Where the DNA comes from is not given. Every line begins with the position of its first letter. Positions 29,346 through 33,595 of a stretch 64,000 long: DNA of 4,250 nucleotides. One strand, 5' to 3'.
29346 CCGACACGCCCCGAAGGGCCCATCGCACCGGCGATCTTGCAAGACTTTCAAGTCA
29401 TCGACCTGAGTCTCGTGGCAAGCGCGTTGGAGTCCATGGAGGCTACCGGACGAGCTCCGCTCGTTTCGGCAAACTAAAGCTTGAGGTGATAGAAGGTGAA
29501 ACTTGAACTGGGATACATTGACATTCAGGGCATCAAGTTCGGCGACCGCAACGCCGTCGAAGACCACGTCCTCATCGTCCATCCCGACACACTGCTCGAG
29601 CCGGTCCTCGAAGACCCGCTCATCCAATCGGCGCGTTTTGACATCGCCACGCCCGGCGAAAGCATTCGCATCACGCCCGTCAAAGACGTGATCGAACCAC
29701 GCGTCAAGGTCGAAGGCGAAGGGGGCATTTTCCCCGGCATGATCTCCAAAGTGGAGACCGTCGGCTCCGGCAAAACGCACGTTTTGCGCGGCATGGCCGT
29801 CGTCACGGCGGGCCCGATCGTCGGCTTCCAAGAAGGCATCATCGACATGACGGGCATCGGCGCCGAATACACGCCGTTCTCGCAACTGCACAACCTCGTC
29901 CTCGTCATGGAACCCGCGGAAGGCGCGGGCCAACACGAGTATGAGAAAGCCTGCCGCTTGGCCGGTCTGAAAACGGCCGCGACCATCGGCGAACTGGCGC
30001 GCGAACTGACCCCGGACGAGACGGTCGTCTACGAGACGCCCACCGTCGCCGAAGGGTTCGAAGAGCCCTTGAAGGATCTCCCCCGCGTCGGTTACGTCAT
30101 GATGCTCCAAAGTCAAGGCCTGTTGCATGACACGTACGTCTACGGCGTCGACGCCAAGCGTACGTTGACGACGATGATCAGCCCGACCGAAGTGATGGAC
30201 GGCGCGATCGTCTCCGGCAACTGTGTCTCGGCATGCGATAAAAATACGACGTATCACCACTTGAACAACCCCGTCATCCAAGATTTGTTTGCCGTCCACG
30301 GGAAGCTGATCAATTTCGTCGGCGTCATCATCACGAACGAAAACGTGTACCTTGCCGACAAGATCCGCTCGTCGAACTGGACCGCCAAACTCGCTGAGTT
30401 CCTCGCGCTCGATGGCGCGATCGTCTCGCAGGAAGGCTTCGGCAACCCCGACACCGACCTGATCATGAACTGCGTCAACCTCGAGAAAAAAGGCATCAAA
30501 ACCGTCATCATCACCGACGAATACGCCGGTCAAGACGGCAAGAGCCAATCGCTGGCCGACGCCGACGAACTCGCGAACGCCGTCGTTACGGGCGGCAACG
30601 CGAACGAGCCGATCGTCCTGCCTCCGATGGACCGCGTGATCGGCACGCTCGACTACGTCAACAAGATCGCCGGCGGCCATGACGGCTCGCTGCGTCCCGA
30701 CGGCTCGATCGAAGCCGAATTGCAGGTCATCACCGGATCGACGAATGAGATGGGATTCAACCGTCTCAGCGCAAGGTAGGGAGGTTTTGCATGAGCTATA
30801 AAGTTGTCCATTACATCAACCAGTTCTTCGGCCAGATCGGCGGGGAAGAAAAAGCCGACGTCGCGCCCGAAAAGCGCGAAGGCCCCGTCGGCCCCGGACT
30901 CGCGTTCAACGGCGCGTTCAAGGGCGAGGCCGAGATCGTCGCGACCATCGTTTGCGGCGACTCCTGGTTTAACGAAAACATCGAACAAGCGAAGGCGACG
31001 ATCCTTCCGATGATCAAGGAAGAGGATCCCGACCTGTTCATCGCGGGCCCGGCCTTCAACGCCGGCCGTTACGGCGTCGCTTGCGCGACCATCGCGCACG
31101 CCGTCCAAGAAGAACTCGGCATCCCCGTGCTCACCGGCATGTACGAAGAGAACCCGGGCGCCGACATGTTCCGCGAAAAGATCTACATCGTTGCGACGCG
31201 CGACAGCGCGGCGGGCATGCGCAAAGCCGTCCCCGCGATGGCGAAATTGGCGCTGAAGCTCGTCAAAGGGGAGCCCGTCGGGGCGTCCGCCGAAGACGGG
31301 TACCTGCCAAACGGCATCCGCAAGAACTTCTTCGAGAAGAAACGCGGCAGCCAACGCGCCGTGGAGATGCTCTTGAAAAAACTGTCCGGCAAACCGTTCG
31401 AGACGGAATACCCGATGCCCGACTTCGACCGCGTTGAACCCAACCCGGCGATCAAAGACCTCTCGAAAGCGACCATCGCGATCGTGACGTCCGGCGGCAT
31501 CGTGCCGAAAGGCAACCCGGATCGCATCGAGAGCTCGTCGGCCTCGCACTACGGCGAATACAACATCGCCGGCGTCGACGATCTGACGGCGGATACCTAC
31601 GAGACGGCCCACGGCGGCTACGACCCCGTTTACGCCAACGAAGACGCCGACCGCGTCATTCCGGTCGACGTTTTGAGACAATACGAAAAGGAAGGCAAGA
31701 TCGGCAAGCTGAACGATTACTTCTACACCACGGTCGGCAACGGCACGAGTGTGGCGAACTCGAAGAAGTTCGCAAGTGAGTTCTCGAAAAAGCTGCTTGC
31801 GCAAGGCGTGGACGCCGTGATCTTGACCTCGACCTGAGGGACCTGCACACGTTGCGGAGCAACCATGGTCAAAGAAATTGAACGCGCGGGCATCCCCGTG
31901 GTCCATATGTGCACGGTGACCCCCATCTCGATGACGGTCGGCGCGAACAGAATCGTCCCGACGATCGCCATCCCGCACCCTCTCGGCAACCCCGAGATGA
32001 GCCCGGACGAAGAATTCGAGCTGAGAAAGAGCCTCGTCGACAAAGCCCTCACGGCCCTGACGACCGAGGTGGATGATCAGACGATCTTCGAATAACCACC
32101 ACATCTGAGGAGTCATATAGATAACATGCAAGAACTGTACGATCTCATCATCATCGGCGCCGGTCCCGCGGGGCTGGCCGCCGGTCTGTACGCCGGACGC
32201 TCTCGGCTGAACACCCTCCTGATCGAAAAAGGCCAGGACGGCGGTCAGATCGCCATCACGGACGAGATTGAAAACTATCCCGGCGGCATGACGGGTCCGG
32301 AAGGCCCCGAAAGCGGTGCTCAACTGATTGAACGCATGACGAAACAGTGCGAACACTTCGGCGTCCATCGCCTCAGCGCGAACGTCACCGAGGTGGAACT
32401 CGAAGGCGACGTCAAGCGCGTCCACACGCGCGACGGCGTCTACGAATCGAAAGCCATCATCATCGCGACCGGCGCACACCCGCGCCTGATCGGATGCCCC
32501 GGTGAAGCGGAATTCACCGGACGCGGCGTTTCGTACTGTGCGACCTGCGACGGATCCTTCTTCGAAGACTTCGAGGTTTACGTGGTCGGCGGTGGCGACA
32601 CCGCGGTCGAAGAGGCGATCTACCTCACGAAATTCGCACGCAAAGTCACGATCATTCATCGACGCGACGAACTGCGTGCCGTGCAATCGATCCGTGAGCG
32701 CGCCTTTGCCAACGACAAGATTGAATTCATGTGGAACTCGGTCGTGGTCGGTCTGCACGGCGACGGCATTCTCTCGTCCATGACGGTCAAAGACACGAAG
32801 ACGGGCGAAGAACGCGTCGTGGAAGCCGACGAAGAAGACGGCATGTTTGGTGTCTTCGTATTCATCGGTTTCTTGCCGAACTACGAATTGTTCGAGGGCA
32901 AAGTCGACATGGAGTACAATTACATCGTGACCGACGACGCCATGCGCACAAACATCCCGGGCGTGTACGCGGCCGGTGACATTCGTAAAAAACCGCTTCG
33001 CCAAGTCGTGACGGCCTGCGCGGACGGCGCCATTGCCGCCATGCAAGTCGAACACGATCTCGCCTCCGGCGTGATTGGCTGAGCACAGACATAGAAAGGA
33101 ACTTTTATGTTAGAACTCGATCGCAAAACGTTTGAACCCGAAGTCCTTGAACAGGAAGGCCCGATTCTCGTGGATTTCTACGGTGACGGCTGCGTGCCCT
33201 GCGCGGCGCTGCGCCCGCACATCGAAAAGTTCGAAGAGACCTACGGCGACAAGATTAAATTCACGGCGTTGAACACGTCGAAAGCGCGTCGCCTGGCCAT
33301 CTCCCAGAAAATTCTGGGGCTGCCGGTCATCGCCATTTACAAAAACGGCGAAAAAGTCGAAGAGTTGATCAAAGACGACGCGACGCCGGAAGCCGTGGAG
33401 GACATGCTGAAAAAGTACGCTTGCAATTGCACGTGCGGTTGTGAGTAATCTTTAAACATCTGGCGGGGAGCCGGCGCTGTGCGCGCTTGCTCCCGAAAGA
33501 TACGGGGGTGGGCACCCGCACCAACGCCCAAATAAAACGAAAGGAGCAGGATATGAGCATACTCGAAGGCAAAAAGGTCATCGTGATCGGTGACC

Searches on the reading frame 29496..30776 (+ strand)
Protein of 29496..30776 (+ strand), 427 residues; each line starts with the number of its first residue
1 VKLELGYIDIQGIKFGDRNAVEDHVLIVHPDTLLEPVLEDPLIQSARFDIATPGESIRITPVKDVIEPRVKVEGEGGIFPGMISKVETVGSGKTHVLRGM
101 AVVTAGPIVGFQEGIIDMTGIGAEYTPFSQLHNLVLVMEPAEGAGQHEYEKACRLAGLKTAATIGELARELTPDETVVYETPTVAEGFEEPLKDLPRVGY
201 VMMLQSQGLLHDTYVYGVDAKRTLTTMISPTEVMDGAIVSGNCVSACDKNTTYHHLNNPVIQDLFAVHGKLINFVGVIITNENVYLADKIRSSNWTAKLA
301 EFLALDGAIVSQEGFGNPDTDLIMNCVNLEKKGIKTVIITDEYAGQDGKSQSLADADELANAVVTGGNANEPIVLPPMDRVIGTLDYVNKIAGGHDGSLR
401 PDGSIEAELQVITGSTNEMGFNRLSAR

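Call 14: search_protein_families(library=ncbifam, max_evalue=1e-10, proteins=[window:29496-30776:+])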
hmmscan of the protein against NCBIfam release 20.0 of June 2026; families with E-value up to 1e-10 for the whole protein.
window:29496-30776:+ (427 aa): 3 families
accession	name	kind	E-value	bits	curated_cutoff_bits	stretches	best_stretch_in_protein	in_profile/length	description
NF040793.1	sarcosine_GrdG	exception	1.1e-186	620.8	780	1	1-427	1-426/428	sarcosine reductase complex component B subunit alpha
NF053623.1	fluoroAc_FarE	equivalog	2.9e-49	168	675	1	2-389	4-381/419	fluoroacetate reductase subunit FarE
TIGR04480.1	D_pro_red_PrdA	equivalog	1.5e-20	73.4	700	1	225-340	396-509/587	D-proline reductase (dithiol) proprotein PrdA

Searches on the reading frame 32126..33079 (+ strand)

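Call 14: search_protein_families(library=ncbifam, max_evalue=1e-10, proteins=[window:32126-33079:+])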
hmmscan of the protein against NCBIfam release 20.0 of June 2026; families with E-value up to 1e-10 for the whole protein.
window:32126-33079:+ (318 aa): 18 families
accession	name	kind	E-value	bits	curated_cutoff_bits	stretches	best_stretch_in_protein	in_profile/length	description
TIGR03143.1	AhpF_homolog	hypoth_equivalog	3.4e-119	398.9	687.65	1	1-310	1-306/555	putative alkyl hydroperoxide reductase F subunit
TIGR01292.1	TRX_reduct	equivalog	2.6e-108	361.4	343.45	1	5-311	1-299/300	thioredoxin-disulfide reductase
NF007614.0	PRK10262.1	equivalog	1.3e-62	211.8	644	1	6-312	8-314/321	thioredoxin-disulfide reductase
TIGR03140.1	AhpF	equivalog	1.7e-62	211.7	502.9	1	3-308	211-508/515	alkyl hydroperoxide reductase subunit F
TIGR04018.1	Bthiol_YpdA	hypoth_equivalog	4.3e-26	91.5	339.9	1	85-288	91-290/316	YpdA family putative bacillithiol disulfide reductase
TIGR01350.1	lipoamide_DH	equivalog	4.8e-23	81.6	408.8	1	99-308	121-329/461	dihydrolipoyl dehydrogenase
TIGR02053.1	MerA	equivalog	3.9e-18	65.7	454.45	1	100-307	122-327/465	mercury(II) reductase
NF004776.0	PRK06116.1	equivalog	1.3e-13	50.8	480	0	95-289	119-307/450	glutathione-disulfide reductase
NF004945.0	PRK06292.2-3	equivalog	4.6e-13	48.9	494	0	97-291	119-309/457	dihydrolipoyl dehydrogenase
NF040505.1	ArsO_flavin_mono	equivalog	5.8e-13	49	425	0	78-174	89-186/346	ArsO family NAD(P)H-dependent flavin-containing monooxygenase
NF004943.0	PRK06292.2-1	equivalog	4.2e-12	45.6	432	0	99-289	123-310/456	dihydrolipoyl dehydrogenase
NF004991.0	PRK06370.1-3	subfamily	6.7e-12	44.7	620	0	108-288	165-343/509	FAD-containing oxidoreductase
NF005883.0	PRK07845.1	equivalog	8.5e-12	44.8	479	0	96-306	128-332/466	NAD(P)H-quinone dehydrogenase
NF009409.0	PRK12770.1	subfamily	1.1e-11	44.4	343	0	102-311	114-349/360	putative glutamate synthase subunit beta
TIGR03385.1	CoA_CoA_reduc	equivalog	1.1e-11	44.2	578.8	1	82-288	74-284/439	CoA-disulfide reductase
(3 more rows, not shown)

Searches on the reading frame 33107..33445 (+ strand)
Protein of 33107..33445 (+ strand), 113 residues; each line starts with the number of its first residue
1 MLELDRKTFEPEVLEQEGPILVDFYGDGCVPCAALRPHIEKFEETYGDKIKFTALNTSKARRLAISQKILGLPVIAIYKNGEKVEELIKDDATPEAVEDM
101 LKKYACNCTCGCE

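Call 14: search_protein_families(library=ncbifam, max_evalue=1e-10, proteins=[window:33107-33445:+])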
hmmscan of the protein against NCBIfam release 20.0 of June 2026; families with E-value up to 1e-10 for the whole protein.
window:33107-33445:+ (113 aa): 4 families
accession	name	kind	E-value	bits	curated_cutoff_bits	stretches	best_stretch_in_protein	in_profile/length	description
NF047697.1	ThioredTrxAClost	equivalog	1.8e-44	150.2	140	1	1-104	1-104/105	thioredoxin TrxA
TIGR01068.1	thioredoxin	equivalog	8.9e-18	64.3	96.8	1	6-89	3-86/101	thioredoxin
NF008229.0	PRK10996.1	equivalog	8.2e-13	48.3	125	1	12-96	47-129/141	thioredoxin TrxC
NF006898.0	PRK09381.1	equivalog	2.8e-11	43.7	138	1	4-83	8-87/109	thioredoxin TrxA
